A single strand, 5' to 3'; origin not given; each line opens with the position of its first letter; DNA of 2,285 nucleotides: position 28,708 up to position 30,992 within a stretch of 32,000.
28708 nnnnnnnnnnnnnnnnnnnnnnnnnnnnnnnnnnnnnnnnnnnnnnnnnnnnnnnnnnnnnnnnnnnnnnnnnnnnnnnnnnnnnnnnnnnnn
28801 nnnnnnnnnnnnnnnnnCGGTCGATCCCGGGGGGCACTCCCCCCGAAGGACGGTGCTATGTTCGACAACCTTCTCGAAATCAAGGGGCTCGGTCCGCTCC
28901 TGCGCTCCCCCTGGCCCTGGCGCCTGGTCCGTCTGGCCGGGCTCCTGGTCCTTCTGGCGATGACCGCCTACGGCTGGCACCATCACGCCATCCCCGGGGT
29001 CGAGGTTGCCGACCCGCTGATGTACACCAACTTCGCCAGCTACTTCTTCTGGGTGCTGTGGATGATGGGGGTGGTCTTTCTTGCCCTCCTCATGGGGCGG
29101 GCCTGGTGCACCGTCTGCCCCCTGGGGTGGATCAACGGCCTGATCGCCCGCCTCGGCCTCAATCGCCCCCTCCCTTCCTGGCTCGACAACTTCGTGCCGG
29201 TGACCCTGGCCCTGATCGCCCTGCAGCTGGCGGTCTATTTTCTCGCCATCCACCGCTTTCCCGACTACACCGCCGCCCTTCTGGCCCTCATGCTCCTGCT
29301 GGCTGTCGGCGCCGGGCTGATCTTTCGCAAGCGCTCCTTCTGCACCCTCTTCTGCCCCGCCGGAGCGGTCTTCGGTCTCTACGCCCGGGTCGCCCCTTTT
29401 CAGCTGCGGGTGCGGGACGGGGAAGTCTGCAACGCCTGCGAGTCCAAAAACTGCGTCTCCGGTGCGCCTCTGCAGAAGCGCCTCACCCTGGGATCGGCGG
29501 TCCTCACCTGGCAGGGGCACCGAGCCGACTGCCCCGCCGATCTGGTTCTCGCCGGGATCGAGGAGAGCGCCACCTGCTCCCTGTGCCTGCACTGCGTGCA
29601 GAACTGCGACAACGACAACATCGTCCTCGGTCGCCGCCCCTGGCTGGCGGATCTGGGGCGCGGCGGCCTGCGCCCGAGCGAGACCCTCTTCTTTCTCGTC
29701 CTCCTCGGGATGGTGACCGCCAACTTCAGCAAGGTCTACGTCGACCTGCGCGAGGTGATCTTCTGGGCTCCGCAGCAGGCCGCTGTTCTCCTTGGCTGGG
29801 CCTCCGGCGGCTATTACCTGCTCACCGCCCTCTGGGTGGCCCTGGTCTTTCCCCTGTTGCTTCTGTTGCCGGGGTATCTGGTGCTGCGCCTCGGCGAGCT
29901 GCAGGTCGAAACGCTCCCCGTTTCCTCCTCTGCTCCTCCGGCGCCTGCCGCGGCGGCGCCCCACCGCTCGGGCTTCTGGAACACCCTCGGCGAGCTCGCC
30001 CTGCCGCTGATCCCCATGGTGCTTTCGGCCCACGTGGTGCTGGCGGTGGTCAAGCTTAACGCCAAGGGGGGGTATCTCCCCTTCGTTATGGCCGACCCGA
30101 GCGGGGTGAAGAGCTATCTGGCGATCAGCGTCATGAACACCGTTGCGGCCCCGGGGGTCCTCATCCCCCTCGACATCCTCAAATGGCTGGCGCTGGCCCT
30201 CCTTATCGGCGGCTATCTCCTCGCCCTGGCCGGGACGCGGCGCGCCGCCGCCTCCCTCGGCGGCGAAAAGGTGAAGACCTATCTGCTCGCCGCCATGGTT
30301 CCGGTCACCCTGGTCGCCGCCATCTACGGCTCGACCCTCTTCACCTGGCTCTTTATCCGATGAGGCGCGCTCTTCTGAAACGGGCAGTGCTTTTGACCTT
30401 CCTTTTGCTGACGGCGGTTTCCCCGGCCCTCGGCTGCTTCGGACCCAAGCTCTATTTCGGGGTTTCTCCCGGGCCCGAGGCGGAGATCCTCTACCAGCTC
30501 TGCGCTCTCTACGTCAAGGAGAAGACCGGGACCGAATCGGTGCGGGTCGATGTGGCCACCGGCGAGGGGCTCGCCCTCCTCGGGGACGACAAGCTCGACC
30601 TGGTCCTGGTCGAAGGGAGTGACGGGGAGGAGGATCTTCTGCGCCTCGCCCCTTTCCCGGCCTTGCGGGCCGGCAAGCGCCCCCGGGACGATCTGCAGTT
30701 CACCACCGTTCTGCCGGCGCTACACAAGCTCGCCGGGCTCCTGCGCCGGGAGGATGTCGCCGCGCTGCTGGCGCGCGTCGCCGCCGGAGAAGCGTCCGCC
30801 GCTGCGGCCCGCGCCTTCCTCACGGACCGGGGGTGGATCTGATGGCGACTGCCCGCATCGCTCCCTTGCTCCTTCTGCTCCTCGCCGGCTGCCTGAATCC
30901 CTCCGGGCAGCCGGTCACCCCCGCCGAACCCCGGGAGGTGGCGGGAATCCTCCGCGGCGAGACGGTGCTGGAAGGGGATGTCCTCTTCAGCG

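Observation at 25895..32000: Sigma-54-driven operon of lipoproteins, beta-helix proteins, a heme-domain protein and a polyferredoxin: candidate uncharacterised envelope redox system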

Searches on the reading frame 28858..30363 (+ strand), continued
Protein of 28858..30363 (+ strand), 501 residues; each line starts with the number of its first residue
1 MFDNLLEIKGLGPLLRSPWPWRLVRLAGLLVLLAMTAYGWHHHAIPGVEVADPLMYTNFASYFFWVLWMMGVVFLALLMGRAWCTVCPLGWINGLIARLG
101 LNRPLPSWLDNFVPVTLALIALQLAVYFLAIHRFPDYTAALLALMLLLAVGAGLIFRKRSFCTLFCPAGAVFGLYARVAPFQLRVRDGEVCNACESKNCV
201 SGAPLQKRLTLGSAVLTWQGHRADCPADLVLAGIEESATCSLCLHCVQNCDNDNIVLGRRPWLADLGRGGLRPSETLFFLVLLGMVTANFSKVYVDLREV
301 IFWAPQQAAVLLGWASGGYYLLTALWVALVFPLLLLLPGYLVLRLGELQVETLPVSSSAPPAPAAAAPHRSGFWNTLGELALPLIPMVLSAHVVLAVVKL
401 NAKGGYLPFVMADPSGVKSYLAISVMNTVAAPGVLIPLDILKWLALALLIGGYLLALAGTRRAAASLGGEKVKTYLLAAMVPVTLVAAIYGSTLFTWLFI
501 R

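Call 59: fold_search(model_id=the predicted structure, library=pdb)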
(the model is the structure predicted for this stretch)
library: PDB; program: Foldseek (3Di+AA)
matches with E <= 10: 140; with E <= 0.001: 0
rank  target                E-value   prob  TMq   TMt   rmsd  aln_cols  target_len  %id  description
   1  9d69                  4.3e-01  0.06  0.10  0.11  26.7       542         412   10  Human excitatory amino acid transporter 3 (EAAT3) with bound L-Cysteine in an intermediate outward facing state (slight  (released 2025-01-22)
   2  8cua_A                4.4e-01  0.06  0.09  0.11  28.0       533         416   12  Human excitatory amino acid transporter 3 (EAAT3) with bound potassium in an intermediate outward facing state (released 2023-05-10)
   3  6nc9                  6.3e-01  0.08  0.15  0.15  21.6       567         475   11  Lipid II flippase MurJ, outward-facing conformation (released 2019-04-17)
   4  5dwy_C                1.3e+00  0.02  0.09  0.10  28.9       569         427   13  Crystal structure of a substrate-free glutamate transporter homologue GltTk (released 2016-09-28)
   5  6qv0_B                1.3e+00  0.06  0.07  0.06  27.3       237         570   13  Structure of ATP-bound outward-facing TM287/288 in complex with sybody Sb_TM35 (released 2019-05-29)
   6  8cui_A                1.5e+00  0.03  0.11  0.12  26.3       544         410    9  Human excitatory amino acid transporter 3 (EAAT3) in an intermediate outward facing apo state (released 2023-05-10)
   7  7f47                  1.6e+00  0.03  0.09  0.07  24.1       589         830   12  Cryo-EM structure of Rhizobium etli MprF (released 2022-06-22)
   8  8ctc_A                1.8e+00  0.03  0.09  0.11  27.1       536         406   10  Human excitatory amino acid transporter 3 (EAAT3) with bound glutamate in an intermediate outward facing state (released 2023-05-10)
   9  8zo8_C3               2.0e+00  0.11  0.09  0.15  13.7       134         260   15  Respirasome open state 3 in presence of metformin (SC-MetO3) (released 2025-11-19)
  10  4hd1                  2.4e+00  0.06  0.12  0.17  18.6       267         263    8  Crystal structure of squalene synthase HpnC from Alicyclobacillus acidocaldarius (released 2012-10-24)
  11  8j7w_B                2.4e+00  0.06  0.09  0.14  21.9       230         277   14  Cryo-EM structure of hZnT7-Fab complex in zinc state 2, determined in heterogeneous conformations- one subunit in an i (released 2023-09-20)
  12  8oui_C                2.4e+00  0.02  0.10  0.12  26.8       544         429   13  Complex of ASCT2 with Suppressyn (released 2024-05-01)
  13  3axy_C                2.6e+00  0.07  0.11  0.19  19.8       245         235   14  Structure of Florigen Activation Complex Consisting of Rice Florigen Hd3a, 14-3-3 Protein GF14 and Rice FD Homolog OsF (released 2011-08-03)
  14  6vn7_R                2.7e+00  0.06  0.13  0.20  20.4       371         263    9  Cryo-EM structure of an activated VIP1 receptor-G protein complex (released 2020-09-02)
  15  6sgx_C                2.7e+00  0.04  0.11  0.12  24.6       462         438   15  Structure of protomer 1 of the ESX-3 core complex (released 2019-10-09)
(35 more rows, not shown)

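Call 81: search_protein_families(library=pfam, max_evalue=0.001, proteins=[L055:748-2877:+, L055:2924-3925:+, L055:3981-5522:+, L055:6397-8097:+, L055:11388-12617:+, L055:12574-13476:+, L055:13298-14575:+, L055:14586-15638:+, L055:15699-17648:-, L055:18495-20144:+])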
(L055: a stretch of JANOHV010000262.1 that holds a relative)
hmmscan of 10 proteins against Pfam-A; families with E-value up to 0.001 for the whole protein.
L055:748-2877:+ (709 aa): 0 families

L055:2924-3925:+ (333 aa): 0 families

L055:3981-5522:+ (513 aa): 11 families
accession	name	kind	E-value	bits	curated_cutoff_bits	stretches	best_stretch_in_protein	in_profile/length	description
PF12838.12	Fer4_7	-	4.5e-16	59.5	27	2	354-409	1-52/52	4Fe-4S dicluster domain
PF13187.11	Fer4_9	-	4.2e-15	56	27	2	249-292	1-52/52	4Fe-4S dicluster domain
PF00037.32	Fer4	-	2.8e-14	52.7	21.1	1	476-496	1-21/24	4Fe-4S binding domain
PF14697.11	Fer4_21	-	1.5e-12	47.9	35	1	440-496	9-54/59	4Fe-4S dicluster domain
PF12801.12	Fer4_5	-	2.2e-12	47.2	22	1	68-102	9-43/48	4Fe-4S binding domain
PF13237.11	Fer4_10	-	7e-11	42.3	25.5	1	247-288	6-53/53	4Fe-4S dicluster domain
PF12837.12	Fer4_6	-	1.1e-10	41.3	25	0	478-495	4-21/24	4Fe-4S binding domain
PF25160.1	LdpA_Fe-S-bd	-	2.2e-10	40.6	27.6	0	223-268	9-46/49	LdpA Fe-S cluster-binding domain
PF13484.11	Fer4_16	-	1.3e-09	39.2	30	0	276-294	1-19/66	4Fe-4S double cluster binding domain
PF13183.11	Fer4_8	-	1.8e-07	32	27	0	440-495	6-66/68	4Fe-4S dicluster domain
PF12797.12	Fer4_2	-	3.2e-06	27.2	24.5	1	476-495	3-22/22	4Fe-4S binding domain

L055:6397-8097:+ (566 aa): 1 family
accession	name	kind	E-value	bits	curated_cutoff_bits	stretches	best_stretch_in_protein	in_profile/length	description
PF14559.12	TPR_19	-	0.00071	20.3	25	0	429-482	2-55/68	Tetratricopeptide repeat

L055:11388-12617:+ (409 aa): 2 families
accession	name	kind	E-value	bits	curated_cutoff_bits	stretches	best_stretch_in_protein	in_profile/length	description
PF13620.12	CarboxypepD_reg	-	1.1e-10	42.1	32.3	1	77-140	4-63/82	Carboxypeptidase regulatory-like domain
PF17210.9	SdrD_B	-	0.00014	22.4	29.7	0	193-252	16-69/112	SdrD B-like domain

L055:12574-13476:+ (300 aa): 2 families
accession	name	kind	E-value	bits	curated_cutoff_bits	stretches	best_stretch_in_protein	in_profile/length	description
PF13229.12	Beta_helix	-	1.9e-11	44.3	25.9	1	132-240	26-138/158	Right handed beta helix region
PF05048.19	NosD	-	5.6e-10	39.4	23.6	1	133-265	64-191/212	Periplasmic copper-binding protein (NosD)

L055:13298-14575:+ (425 aa): 0 families

L055:14586-15638:+ (350 aa): 1 family
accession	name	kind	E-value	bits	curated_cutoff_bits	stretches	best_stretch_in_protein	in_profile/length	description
PF13354.11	Beta-lactamase2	-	1.6e-29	103.3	22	1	91-304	2-214/214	Beta-lactamase enzyme family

L055:15699-17648:- (649 aa): 13 families
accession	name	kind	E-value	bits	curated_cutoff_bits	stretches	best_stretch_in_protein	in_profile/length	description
PF07719.23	TPR_2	-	2.8e-19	68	27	1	561-591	4-34/34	Tetratricopeptide repeat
PF13424.12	TPR_12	-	7.3e-17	61.8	30.1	3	492-552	5-73/77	Tetratricopeptide repeat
PF00515.34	TPR_1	-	1.2e-15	57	27.8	0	492-522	3-33/34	Tetratricopeptide repeat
PF13431.12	TPR_17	-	1.3e-15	56.7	24.4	0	513-544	2-33/34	Tetratricopeptide repeat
PF14559.12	TPR_19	-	1.1e-14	54.9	25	1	500-565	1-66/68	Tetratricopeptide repeat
PF13432.12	TPR_16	-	2.5e-14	53.8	32.7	2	495-558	2-65/65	Tetratricopeptide repeat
PF13428.12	TPR_14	-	1.6e-13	50.3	23.5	0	559-598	2-41/44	Tetratricopeptide repeat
PF13176.12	TPR_7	-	4.8e-12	45.4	27.9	0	528-558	3-35/36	Tetratricopeptide repeat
PF13374.12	TPR_10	-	1.3e-10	41.4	27.5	0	527-550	5-28/42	Tetratricopeptide repeat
PF13181.12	TPR_8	-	1.9e-10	40.4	25.7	0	524-551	1-28/34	Tetratricopeptide repeat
PF13414.12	TPR_11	-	7.7e-10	38.7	26.8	0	531-572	1-42/42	TPR repeat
PF07721.20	TPR_4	-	9e-07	29.4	27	0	527-547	4-24/26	Tetratricopeptide repeat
PF03704.23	BTAD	-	3e-06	28.1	22.1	1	492-552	64-124/146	Bacterial transcriptional activator domain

L055:18495-20144:+ (549 aa): 0 families

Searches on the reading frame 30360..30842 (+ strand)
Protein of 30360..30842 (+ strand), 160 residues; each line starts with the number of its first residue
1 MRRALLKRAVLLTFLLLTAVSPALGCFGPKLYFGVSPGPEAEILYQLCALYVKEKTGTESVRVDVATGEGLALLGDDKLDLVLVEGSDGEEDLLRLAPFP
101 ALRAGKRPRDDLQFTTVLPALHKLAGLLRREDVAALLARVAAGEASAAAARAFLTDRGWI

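Call 3: search_protein_families(library=pfam, max_evalue=0.01, proteins=[window:30360-30842:+])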
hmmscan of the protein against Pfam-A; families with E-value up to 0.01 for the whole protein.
window:30360-30842:+ (160 aa): 0 families

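Call 40: find_homologous_proteins(query=window:30360-30842:+)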
Query window:30360-30842:+ (160 aa): 237 proteins with E <= 0.001 among 3074 candidates; the best 120 are listed.
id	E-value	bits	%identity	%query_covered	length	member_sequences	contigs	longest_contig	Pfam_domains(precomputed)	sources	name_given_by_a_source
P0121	8.5e-89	313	99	93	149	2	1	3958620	-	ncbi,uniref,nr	ncbi:hypothetical protein [Desulfuromonas soudanensis]|uniref:hypothetical protein n=1 Tax=Desulfuro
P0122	3.0e-77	276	86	100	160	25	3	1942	-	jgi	jgi:hypothetical protein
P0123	7.3e-75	268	83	100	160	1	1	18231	-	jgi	jgi:hypothetical protein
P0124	8.2e-42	161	55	87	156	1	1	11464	-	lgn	-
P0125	2.0e-40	156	57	85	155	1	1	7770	-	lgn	-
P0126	1.0e-39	154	57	97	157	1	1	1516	-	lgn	-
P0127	1.9e-39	153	58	87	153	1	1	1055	-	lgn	-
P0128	4.1e-38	149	55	88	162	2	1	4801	-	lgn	-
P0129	9.7e-38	148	51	93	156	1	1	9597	-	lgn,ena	-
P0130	1.6e-37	147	56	87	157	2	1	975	-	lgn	-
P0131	1.8e-37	147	52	95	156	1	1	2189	-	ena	-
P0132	2.2e-37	146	56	87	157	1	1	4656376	-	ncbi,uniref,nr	ncbi:hypothetical protein DESUT3_24150 [Desulfuromonas versatilis]|uniref:ABC-type glycine betaine t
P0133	2.1e-36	143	55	86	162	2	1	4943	-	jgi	-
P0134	2.2e-36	143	52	88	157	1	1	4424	-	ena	-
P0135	4.3e-36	142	52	88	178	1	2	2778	-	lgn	-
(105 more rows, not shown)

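Call 42: find_encoding_contigs(protein=P0121, flank=10000, max_places=2)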
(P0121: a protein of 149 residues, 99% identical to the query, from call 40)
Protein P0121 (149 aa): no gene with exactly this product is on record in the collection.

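Call 56: predict_structure(alignment_id=A2)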
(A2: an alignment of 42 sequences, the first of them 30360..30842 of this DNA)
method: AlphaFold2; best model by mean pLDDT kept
length: 160 residues; sequences in the alignment: 42
mean_pLDDT: 93.4   pTM: 0.81
mean pLDDT of the five models: 93.4, 92.7, 92.0, 91.5, 91.4
residues with pLDDT >= 90: 135; 70-90: 17; 50-70: 8; < 50: 0
segments of 3 or more residues with pLDDT < 50: none
pLDDT, mean of each block of 10 residues (from residue 1): 90 85 72 97 98 97 95 96 87 93 96 96 98 98 98 98
secondary structure, 60 per line:
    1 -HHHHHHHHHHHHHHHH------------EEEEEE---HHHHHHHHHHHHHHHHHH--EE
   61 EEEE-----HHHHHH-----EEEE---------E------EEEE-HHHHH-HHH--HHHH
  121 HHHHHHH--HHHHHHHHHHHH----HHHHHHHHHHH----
elements in order: H2-17 E30-35 H39-56 E59-64 H70-75 E81-84 E101-104 H106-110 H117-127 H130-141 H146-156

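Call 60: fold_search(model_id=the predicted structure, library=pdb)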
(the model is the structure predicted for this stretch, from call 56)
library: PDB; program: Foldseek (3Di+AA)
matches with E <= 10: 1529; with E <= 0.001: 0
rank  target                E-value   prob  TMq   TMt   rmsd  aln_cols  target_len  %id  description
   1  7a99_B                2.9e-03  1.00  0.40  0.47   4.3       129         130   17  Crystal structure of the Phe57Trp mutant of the arginine-bound form of domain 1 from TmArgBP (released 2020-11-04)
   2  6gpc_A                4.0e-03  1.00  0.41  0.49   4.0       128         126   14  Crystal structure of the arginine-bound form of domain 1 from TmArgBP (released 2018-08-15)
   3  7a99_A                5.6e-03  1.00  0.41  0.48   4.1       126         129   15  Crystal structure of the Phe57Trp mutant of the arginine-bound form of domain 1 from TmArgBP (released 2020-11-04)
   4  6y16_A                7.7e-03  0.99  0.40  0.48   4.0       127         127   13  CRYSTAL STRUCTURE OF TMARGBP DOMAIN 1 IN COMPLEX WITH THE GUANIDINIUM ION (released 2020-07-15)
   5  7s7x_A                9.3e-03  1.00  0.55  0.34  10.4       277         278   12  Crystal structure of iCytSnFR Cytisine Sensor precursor binding protein with varenicline bound (released 2021-10-13)
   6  3k2d_A                9.9e-03  1.00  0.33  0.22   1.6        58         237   24  Crystal structure of Immunogenic lipoprotein A from Vibrio vulnificus (released 2010-10-13)
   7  5nxy_C                1.3e-02  1.00  0.30  0.18   1.5        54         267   15  Crystal structure of OpuAC from B. subtilis in complex with Arsenobetaine (released 2018-03-14)
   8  6v1r                  1.3e-02  1.00  0.57  0.34  10.3       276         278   12  Crystal structure of iAChSnFR Fluorescent Acetylcholine Sensor precursor binding protein (released 2020-11-25)
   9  3t22_C                1.5e-02  0.99  0.31  0.24   3.8        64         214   22  Crystal structure of OxyR mutant from Porphyromonas gingivalis (released 2013-04-17)
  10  9a38_MODEL_1_A        1.7e-02  1.00  0.31  0.19   7.6        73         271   16  Model of E. coli MetQ by in-cell photo-crosslinking MS and deep learning (released 2023-02-24)
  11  6g1d_C                1.7e-02  0.63  0.28  0.15  16.1       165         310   15  Corynebacterium glutamicum OxyR C206 mutant (released 2018-12-05)
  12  6g4r_G                1.8e-02  0.97  0.30  0.18  11.9        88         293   24  Corynebacterium glutamicum OxyR C206S mutant, H2O2-bound (released 2018-12-05)
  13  3t22_A                1.9e-02  0.99  0.31  0.25   3.8        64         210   22  Crystal structure of OxyR mutant from Porphyromonas gingivalis (released 2013-04-17)
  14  3ppn_A                2.0e-02  0.99  0.53  0.33  11.9       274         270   11  Structures of the substrate-binding protein provide insights into the multiple compatible solutes binding specificitie (released 2011-05-11)
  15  6g1b_J                2.0e-02  0.98  0.30  0.17   4.0        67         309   24  Corynebacterium glutamicum OxyR, oxidized form (released 2018-12-05)
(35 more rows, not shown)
